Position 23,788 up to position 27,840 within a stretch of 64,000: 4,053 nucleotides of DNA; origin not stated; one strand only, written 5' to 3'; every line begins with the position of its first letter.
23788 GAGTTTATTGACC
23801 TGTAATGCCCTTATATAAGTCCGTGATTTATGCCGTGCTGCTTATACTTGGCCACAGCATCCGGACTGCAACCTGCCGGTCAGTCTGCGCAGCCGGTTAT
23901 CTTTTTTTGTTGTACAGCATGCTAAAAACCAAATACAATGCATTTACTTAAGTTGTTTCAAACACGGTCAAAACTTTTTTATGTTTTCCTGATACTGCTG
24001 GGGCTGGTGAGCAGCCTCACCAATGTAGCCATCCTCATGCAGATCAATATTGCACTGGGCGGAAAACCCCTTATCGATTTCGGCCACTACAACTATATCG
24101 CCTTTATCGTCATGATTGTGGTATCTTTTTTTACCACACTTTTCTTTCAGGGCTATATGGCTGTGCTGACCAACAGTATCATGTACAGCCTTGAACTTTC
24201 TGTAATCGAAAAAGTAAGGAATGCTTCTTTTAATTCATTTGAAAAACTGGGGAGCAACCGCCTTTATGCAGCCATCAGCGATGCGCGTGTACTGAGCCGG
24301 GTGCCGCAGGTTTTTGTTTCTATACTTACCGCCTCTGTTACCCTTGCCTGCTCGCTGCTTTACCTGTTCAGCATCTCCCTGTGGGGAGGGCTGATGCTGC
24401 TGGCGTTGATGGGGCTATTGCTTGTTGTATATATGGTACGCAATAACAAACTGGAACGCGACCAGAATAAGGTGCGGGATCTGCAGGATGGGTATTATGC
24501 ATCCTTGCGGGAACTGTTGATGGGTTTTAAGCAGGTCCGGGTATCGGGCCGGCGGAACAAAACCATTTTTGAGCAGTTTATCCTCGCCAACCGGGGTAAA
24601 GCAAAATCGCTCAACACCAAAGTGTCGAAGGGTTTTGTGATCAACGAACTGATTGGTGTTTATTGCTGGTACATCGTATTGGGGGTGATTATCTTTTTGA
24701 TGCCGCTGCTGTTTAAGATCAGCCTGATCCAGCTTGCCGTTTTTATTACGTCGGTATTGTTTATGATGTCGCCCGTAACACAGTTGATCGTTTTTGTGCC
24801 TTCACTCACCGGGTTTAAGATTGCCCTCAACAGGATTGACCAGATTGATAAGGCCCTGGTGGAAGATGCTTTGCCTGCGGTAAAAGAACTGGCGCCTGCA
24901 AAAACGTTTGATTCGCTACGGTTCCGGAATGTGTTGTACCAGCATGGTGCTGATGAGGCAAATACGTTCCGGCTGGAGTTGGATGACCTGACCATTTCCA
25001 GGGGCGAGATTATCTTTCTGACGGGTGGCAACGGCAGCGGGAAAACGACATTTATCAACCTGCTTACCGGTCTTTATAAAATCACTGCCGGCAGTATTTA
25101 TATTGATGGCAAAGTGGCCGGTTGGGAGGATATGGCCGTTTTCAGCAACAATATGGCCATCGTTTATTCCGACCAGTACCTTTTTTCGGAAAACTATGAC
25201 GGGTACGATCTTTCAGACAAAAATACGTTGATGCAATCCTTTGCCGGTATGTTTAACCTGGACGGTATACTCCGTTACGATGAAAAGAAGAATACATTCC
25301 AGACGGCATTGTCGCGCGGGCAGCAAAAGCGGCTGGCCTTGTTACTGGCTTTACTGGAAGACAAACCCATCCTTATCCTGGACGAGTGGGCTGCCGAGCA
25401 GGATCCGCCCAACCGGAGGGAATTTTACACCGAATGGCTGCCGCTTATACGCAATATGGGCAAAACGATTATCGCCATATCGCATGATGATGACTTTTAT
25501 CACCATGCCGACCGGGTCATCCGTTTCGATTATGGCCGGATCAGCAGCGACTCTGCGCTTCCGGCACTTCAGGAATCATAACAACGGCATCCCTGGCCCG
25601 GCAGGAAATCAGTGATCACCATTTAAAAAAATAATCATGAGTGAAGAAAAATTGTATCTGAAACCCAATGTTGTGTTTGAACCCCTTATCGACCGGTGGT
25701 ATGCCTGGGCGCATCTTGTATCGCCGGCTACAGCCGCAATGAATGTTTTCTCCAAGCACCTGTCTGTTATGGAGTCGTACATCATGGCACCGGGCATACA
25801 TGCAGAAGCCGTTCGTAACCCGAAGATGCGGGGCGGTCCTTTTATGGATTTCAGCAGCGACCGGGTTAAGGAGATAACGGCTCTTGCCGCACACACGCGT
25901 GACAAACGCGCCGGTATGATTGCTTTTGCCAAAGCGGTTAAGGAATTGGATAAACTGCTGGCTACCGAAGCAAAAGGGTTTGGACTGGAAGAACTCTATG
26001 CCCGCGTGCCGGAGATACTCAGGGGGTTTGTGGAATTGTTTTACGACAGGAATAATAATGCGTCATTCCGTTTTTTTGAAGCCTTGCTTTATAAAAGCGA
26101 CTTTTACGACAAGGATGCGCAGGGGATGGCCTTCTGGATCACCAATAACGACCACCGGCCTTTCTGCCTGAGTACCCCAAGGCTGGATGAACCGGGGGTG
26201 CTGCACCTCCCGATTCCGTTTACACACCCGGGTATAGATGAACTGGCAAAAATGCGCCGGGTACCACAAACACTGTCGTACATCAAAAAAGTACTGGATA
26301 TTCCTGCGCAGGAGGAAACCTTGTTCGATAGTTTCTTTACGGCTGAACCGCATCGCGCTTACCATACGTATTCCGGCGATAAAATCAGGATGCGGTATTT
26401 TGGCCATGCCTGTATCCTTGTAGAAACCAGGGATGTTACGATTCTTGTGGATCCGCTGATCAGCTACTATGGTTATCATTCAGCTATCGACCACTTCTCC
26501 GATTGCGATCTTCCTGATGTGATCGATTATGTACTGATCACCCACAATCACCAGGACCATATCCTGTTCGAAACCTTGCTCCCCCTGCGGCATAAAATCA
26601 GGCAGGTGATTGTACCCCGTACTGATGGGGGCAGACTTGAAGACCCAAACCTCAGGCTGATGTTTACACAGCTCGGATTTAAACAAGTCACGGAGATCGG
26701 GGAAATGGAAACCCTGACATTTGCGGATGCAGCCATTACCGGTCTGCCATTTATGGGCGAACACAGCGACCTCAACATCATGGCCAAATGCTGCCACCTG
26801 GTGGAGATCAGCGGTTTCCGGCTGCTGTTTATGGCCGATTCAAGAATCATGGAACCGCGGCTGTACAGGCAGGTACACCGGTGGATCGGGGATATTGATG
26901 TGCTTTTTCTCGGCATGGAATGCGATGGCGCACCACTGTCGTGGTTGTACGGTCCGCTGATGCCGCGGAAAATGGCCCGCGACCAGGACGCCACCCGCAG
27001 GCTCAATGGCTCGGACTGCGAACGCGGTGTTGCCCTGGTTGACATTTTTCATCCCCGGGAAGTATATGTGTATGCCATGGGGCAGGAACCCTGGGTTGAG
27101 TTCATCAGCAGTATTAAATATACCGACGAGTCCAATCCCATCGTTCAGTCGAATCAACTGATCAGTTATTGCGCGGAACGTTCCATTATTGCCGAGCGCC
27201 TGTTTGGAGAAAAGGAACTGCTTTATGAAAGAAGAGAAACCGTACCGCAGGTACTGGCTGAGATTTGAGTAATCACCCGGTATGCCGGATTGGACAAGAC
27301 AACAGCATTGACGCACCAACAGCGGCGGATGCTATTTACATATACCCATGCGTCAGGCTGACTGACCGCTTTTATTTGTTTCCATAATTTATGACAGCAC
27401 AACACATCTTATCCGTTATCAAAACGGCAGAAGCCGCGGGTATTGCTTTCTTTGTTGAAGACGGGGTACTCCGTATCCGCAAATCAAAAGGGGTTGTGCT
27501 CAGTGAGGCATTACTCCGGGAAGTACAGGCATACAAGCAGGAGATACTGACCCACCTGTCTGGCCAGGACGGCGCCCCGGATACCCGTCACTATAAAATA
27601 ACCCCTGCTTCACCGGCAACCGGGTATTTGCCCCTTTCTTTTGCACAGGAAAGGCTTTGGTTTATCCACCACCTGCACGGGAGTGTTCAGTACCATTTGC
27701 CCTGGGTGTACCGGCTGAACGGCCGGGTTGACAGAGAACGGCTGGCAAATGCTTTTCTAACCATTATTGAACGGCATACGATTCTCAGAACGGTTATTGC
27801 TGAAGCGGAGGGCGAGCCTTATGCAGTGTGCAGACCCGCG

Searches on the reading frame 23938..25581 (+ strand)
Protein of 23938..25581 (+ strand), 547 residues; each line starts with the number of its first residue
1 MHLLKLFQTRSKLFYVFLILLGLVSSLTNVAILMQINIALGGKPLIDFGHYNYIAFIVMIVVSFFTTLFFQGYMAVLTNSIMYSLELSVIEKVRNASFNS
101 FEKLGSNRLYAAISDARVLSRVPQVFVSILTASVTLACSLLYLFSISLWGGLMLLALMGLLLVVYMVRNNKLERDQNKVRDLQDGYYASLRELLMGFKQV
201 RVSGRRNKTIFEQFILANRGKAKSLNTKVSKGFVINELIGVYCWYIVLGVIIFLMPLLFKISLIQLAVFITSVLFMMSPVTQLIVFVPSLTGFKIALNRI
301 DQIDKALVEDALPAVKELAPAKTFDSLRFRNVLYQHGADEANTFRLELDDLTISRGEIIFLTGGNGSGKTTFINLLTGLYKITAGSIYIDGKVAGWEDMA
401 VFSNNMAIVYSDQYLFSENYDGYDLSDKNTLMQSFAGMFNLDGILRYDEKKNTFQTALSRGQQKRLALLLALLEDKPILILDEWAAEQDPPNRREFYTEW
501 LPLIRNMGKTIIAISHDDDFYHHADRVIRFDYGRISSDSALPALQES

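Call 8: search_protein_families(library=pfam, proteins=[window:23938-25581:+], max_evalue=10)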
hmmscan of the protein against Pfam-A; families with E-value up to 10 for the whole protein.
window:23938-25581:+ (547 aa): 18 families
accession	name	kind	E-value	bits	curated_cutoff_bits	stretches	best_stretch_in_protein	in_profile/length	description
PF00005.33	ABC_tran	-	9.9e-23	81.7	25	1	350-485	5-136/137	ABC transporter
PF13304.12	AAA_21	-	5.1e-07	30.5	27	2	410-517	180-299/304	AAA domain, putative AbiEii toxin, Type IV TA system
PF02463.25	SMC_N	-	5.3e-07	29.7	40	2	401-530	125-211/220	RecF/RecN/SMC N terminal domain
PF07693.20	KAP_NTPase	-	0.0014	18.4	20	1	349-418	13-63/293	KAP family P-loop domain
PF13555.12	AAA_29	-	0.0048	17.1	27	1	350-373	16-39/61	P-loop containing region of AAA domain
PF13476.12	AAA_23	-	0.026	15.6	27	1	357-377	20-40/201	AAA domain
PF13401.12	AAA_22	-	0.034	14.9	27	1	356-411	5-33/130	AAA domain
PF13245.12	AAA_19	-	0.052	14.2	25.1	1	355-381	10-36/134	AAA domain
PF20720.3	nSTAND3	-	0.061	13.5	27.2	1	357-432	18-92/155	Novel STAND NTPase 3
PF13521.12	AAA_28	-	0.066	13.9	27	1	359-381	2-24/164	AAA domain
PF02367.23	TsaE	-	0.094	13.1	26.6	1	353-378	18-43/128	Threonylcarbamoyl adenosine biosynthesis protein TsaE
PF13191.12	AAA_16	-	0.11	13.4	32.6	1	343-377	11-45/167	AAA ATPase domain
PF13604.12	AAA_30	-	0.13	12.4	27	1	351-383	13-45/191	AAA domain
PF13173.12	AAA_14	-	0.16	12.5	27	1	357-391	3-37/129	AAA domain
PF16075.10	DUF4815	-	0.16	10.7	30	1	319-397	7-84/570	Domain of unknown function (DUF4815)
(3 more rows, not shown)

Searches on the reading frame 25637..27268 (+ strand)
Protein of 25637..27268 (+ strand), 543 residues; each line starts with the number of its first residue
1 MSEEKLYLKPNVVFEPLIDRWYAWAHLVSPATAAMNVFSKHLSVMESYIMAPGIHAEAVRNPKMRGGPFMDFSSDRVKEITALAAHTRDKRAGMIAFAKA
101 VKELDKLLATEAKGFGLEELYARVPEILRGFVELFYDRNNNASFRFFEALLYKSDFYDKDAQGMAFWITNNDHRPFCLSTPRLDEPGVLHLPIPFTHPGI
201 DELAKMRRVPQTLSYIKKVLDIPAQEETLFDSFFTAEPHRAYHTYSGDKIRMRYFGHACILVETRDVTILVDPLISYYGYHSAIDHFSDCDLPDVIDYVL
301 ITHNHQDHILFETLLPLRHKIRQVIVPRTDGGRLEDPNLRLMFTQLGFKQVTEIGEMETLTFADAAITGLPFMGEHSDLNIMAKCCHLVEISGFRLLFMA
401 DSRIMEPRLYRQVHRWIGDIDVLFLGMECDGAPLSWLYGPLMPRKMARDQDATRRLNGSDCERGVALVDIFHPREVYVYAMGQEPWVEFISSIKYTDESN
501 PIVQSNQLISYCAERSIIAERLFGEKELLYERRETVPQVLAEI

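Call 8: search_protein_families(library=pfam, proteins=[window:25637-27268:+], max_evalue=10)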
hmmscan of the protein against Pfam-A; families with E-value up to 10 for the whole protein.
window:25637-27268:+ (543 aa): 4 families
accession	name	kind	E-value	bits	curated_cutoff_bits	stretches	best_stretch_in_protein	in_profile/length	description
PF18456.6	CmlA_N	-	1.8e-89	299.5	25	1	7-238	1-232/232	Diiron non-heme beta-hydroxylase N-terminal domain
PF12706.13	Lactamase_B_2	-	1e-11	45.3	27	1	268-425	2-162/200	Beta-lactamase superfamily domain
PF13483.12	Lactamase_B_3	-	2.4e-10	41.1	24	1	252-425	2-131/160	Beta-lactamase superfamily domain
PF00753.33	Lactamase_B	-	5.2e-05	23.7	22.7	1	256-328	5-76/196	Metallo-beta-lactamase superfamily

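Call 11: find_encoding_contigs(protein=window:25637-27268:+, flank=2000, max_places=5)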
Protein window:25637-27268:+ (543 aa): no gene with exactly this product is on record in the collection.

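Call 46: list_cluster_members(proteins=[P0125, P0124, P0128, window:25637-27268:+, window:15478-23805:+])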
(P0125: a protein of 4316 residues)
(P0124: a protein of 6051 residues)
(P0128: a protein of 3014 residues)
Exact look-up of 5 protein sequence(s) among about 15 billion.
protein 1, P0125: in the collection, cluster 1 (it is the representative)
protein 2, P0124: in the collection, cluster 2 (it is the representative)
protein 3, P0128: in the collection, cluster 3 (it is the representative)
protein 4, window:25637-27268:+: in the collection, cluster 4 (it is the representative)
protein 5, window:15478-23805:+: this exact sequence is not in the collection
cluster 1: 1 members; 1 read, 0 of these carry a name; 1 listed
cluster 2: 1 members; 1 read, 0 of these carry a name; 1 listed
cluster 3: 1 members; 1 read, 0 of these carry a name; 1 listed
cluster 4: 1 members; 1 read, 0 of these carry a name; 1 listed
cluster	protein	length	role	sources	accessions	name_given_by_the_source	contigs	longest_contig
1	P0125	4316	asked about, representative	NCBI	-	-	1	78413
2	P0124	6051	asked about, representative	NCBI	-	-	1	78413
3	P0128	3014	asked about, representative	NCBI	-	-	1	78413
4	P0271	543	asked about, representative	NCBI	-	-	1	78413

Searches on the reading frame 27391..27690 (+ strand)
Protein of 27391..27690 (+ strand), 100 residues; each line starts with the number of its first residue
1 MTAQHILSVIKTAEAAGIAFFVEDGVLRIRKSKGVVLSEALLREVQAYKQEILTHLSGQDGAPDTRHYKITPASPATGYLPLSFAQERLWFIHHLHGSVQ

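Call 8: search_protein_families(library=pfam, proteins=[window:27391-27690:+], max_evalue=10)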
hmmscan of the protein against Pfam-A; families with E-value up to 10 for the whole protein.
window:27391-27690:+ (100 aa): 1 family
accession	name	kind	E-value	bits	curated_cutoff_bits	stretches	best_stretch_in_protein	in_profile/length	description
PF18563.6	TubC_N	-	8.8e-08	32.6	26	1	8-57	3-51/52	TubC N-terminal docking domain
